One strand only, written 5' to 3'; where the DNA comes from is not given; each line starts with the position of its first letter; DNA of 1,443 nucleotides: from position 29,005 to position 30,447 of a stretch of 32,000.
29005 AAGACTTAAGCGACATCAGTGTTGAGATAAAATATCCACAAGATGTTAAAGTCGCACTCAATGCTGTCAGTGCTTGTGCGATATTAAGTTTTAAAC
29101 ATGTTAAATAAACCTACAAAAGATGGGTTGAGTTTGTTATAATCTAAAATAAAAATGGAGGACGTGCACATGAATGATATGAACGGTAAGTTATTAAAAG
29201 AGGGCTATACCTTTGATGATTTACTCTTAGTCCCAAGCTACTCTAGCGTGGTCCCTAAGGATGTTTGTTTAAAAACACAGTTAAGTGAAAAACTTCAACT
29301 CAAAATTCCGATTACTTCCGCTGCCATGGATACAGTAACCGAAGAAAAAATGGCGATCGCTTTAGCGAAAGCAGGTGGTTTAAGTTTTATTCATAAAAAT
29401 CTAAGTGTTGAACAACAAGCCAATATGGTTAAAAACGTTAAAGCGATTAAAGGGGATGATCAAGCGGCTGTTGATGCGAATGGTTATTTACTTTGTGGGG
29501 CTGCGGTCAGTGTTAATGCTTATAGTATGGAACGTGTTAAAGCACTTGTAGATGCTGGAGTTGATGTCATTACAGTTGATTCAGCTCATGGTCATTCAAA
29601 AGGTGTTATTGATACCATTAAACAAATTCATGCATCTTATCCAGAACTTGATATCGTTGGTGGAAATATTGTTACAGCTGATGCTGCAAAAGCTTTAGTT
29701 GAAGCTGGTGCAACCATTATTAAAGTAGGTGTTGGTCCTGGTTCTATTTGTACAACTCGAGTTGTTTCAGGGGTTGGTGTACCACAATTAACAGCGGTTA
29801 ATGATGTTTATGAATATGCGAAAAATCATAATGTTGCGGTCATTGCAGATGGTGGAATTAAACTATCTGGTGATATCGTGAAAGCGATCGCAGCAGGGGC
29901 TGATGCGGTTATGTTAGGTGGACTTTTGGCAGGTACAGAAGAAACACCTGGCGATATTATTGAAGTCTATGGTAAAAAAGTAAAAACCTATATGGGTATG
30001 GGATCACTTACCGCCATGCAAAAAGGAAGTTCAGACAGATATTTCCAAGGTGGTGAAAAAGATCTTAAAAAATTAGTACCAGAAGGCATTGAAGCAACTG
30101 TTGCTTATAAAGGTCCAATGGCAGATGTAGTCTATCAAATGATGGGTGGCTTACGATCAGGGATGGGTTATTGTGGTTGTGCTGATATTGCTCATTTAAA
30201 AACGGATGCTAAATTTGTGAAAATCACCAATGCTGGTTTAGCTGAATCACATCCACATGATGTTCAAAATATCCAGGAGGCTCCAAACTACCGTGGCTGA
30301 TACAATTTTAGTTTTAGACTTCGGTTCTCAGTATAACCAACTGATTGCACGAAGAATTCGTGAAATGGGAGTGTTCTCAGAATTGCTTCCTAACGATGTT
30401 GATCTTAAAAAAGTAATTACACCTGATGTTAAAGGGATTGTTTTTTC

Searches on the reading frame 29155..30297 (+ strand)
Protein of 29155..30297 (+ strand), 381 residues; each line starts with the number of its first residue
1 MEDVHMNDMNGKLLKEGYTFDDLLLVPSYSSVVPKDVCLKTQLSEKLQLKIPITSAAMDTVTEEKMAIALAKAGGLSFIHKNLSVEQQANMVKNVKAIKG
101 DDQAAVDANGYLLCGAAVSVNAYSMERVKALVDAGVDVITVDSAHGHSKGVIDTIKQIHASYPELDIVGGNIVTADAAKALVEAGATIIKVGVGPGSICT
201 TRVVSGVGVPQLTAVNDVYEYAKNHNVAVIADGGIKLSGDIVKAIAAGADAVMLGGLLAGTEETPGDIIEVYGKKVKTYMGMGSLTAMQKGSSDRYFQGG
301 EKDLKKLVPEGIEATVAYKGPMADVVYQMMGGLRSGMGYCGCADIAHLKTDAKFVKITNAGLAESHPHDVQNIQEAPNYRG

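Call 36: search_protein_families(library=pfam, proteins=[window:29155-30297:+], max_evalue=0.00001)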
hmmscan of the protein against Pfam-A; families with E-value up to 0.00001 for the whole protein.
window:29155-30297:+ (381 aa): 3 families
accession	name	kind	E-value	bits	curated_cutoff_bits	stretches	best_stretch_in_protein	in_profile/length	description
PF00478.31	IMPDH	-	2.9e-154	513.6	25.6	1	17-368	1-345/345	IMP dehydrogenase / GMP reductase domain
PF01070.24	FMN_dh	-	6.4e-07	29.2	24.9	0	166-257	220-304/350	FMN-dependent dehydrogenase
PF03060.21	NMO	-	2.2e-06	27.8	28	0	41-266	2-233/331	Nitronate monooxygenase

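Call 75: list_cluster_members(proteins=[window:29155-30297:+, window:30257-31822:+, window:25767-26222:+, window:24043-25713:+, window:21735-22880:+, window:19749-20963:+, window:13862-14662:-, window:12624-13862:-, window:7964-9079:+, window:27214-28404:+])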
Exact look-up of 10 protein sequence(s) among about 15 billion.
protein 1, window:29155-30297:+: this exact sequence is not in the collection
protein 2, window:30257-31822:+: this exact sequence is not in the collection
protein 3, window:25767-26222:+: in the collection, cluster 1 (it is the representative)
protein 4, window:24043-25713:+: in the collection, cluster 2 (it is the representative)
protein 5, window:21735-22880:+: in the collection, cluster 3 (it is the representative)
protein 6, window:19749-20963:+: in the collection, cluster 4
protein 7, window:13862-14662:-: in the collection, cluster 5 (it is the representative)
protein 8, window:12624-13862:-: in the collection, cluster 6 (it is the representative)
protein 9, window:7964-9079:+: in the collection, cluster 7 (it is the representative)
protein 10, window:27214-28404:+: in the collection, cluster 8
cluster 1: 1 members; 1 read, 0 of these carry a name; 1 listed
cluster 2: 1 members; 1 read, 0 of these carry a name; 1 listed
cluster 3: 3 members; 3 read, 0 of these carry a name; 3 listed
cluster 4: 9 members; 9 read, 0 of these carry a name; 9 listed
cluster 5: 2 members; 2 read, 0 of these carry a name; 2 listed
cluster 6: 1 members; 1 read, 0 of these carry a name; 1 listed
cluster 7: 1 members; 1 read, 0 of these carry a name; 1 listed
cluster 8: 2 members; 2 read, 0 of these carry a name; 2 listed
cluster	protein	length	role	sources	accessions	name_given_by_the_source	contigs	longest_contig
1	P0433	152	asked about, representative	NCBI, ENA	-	-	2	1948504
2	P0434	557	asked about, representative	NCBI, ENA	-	-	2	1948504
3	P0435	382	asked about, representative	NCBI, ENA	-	-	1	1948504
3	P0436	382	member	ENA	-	-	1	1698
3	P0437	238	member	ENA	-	-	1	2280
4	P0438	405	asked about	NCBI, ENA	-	-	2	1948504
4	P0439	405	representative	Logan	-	-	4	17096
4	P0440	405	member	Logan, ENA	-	-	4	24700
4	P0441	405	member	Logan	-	-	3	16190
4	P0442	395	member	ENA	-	-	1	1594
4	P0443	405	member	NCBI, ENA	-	-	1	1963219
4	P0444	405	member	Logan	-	-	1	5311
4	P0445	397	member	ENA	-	-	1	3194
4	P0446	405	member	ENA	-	-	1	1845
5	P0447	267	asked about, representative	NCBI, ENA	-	-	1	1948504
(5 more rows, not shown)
